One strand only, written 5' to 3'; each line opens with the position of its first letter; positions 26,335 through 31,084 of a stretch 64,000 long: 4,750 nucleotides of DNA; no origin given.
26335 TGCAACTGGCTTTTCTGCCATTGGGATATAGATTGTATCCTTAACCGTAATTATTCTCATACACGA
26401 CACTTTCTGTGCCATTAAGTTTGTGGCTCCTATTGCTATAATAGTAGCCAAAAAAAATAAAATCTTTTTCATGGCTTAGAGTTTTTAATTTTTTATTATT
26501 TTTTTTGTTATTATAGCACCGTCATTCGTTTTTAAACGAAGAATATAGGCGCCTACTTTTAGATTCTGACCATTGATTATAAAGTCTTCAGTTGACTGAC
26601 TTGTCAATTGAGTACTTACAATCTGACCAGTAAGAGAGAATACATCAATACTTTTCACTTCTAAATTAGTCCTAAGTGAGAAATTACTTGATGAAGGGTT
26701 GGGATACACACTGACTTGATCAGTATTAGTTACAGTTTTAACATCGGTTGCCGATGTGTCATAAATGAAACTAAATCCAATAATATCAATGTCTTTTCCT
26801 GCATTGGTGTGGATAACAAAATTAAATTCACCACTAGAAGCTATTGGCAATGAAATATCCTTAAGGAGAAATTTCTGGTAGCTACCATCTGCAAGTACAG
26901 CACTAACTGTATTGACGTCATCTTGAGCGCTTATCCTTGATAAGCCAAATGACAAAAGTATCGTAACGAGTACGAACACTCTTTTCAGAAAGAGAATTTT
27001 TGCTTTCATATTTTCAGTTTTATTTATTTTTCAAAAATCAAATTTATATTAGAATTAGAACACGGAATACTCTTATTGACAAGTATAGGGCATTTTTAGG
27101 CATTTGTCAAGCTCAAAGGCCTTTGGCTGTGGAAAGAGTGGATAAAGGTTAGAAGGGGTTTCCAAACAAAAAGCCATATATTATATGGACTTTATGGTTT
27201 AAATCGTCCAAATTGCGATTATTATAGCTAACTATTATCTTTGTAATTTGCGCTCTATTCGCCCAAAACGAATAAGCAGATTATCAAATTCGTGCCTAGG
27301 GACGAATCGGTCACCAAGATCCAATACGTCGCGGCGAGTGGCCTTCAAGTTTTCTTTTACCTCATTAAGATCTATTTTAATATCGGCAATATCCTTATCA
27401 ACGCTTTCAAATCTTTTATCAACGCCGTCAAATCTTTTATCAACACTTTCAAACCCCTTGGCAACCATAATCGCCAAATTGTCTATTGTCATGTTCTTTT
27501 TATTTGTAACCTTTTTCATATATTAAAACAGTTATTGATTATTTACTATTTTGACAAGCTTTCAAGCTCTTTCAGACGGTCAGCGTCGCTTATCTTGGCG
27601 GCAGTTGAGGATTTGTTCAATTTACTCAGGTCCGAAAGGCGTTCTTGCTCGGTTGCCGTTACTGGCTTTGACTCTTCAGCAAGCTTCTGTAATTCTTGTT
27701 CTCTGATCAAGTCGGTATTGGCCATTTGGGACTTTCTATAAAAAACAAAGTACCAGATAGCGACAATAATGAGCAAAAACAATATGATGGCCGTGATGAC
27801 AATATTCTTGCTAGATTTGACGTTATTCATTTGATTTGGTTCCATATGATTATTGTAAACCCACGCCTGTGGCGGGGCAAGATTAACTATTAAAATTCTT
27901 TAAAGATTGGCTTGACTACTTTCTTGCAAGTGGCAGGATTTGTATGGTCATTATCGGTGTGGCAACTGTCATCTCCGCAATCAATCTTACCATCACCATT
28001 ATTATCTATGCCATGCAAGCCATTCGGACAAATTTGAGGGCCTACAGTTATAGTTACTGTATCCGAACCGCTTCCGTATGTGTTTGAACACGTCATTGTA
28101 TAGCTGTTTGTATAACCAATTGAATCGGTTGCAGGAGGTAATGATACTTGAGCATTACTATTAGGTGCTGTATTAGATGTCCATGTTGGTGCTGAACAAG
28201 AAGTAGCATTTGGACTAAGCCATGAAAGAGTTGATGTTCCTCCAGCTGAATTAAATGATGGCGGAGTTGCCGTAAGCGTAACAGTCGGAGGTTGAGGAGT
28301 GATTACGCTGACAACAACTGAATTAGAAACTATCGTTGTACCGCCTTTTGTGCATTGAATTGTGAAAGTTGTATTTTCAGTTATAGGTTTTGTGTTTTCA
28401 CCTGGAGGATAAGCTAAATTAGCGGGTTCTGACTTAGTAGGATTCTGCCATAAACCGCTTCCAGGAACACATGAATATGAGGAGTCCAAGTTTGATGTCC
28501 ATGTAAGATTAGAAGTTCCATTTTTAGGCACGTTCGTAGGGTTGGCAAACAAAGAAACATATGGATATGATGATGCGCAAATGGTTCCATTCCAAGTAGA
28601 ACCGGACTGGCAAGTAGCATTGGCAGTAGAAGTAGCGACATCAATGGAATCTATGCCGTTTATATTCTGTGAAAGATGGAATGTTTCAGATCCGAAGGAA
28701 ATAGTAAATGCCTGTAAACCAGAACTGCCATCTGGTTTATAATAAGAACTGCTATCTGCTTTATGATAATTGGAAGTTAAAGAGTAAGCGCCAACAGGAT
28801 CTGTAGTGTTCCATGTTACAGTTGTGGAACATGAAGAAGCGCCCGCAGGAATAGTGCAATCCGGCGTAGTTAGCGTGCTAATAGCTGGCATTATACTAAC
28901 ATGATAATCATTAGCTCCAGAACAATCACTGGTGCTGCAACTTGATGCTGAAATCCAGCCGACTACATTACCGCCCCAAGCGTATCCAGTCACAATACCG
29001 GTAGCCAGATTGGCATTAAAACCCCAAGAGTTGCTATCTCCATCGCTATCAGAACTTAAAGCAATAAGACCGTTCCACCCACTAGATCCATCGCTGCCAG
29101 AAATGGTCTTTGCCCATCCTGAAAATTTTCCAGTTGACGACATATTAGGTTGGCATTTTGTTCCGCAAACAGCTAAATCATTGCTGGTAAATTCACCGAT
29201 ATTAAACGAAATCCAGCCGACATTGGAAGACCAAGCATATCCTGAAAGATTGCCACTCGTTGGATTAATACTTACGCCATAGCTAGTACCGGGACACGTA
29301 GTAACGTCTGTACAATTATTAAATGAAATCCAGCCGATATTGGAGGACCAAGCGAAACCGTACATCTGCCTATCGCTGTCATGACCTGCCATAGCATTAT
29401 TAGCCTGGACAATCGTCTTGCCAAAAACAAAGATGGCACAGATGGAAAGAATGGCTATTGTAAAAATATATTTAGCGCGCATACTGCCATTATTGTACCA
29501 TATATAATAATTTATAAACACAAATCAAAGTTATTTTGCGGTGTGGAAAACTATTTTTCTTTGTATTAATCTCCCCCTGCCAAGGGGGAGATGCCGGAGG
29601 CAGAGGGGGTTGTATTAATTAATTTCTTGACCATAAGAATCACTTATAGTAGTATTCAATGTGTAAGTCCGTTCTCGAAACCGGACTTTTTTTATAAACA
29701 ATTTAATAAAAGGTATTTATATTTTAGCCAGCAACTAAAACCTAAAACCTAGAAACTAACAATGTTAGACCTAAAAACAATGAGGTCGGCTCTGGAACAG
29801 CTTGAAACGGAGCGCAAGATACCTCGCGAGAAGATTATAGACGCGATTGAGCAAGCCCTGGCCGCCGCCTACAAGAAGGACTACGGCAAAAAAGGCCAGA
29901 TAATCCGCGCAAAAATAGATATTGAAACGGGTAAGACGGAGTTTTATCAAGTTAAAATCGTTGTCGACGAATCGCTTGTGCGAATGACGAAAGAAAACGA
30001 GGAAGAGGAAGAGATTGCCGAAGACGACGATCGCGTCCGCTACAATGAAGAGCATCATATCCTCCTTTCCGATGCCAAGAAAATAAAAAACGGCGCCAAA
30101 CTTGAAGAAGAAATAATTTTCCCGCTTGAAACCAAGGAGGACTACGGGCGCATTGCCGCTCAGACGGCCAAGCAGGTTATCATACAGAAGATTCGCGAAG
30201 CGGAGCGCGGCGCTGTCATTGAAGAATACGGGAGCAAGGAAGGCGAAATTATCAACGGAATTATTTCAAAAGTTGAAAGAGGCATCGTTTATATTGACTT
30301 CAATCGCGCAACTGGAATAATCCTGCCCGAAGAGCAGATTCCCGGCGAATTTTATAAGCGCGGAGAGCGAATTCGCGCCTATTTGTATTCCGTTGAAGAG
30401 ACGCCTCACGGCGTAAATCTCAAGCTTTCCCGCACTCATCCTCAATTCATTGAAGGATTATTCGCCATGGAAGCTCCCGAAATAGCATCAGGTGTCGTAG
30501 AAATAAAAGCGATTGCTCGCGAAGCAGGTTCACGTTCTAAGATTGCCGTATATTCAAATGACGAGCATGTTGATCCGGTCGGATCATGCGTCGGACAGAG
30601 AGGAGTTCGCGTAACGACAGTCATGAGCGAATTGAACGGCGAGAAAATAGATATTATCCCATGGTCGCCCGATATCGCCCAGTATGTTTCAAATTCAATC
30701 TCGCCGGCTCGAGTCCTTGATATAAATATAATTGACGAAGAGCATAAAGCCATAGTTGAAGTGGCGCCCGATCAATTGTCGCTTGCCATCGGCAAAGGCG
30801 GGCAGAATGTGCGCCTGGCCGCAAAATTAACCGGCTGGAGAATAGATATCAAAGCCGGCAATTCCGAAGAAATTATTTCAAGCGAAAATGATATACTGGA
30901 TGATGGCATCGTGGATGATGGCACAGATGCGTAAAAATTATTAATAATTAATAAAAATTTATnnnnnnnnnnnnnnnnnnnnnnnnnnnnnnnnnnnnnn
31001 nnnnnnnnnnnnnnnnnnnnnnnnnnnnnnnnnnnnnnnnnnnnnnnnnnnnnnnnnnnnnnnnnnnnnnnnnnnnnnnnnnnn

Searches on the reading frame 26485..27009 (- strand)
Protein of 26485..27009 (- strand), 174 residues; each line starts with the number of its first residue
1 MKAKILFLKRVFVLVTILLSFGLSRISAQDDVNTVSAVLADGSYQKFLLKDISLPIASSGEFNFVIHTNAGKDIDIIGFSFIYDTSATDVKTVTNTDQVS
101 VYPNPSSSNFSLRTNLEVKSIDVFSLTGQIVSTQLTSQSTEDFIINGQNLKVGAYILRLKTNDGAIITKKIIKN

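Call 22: search_protein_families(library=pfam, proteins=[window:26485-27009:-])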
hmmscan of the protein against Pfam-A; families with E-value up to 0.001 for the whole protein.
window:26485-27009:- (174 aa): 1 family
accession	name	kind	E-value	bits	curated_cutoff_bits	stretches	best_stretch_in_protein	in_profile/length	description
PF18962.6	Por_Secre_tail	-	3e-12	47.1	27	1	101-172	1-75/75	Secretion system C-terminal sorting domain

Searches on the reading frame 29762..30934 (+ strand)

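Call 10: search_protein_families(library=pfam, proteins=[window:29762-30934:+])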
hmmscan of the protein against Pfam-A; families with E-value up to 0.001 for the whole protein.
window:29762-30934:+ (390 aa): 4 families
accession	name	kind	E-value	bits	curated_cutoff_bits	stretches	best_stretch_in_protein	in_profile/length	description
PF08529.16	NusA_N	-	4.5e-30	104.7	23.8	1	9-149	4-118/119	NusA N-terminal domain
PF13184.12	KH_5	-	1.4e-29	102.5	27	1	255-323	1-69/69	NusA-like KH domain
PF23095.1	KH_NusA_C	-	1.4e-05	25.5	34.2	1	330-365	1-36/59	Transcription termination/antitermination protein NusA, KH domain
PF07650.23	KH_2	-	0.00035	20.8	22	1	305-360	2-57/78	KH domain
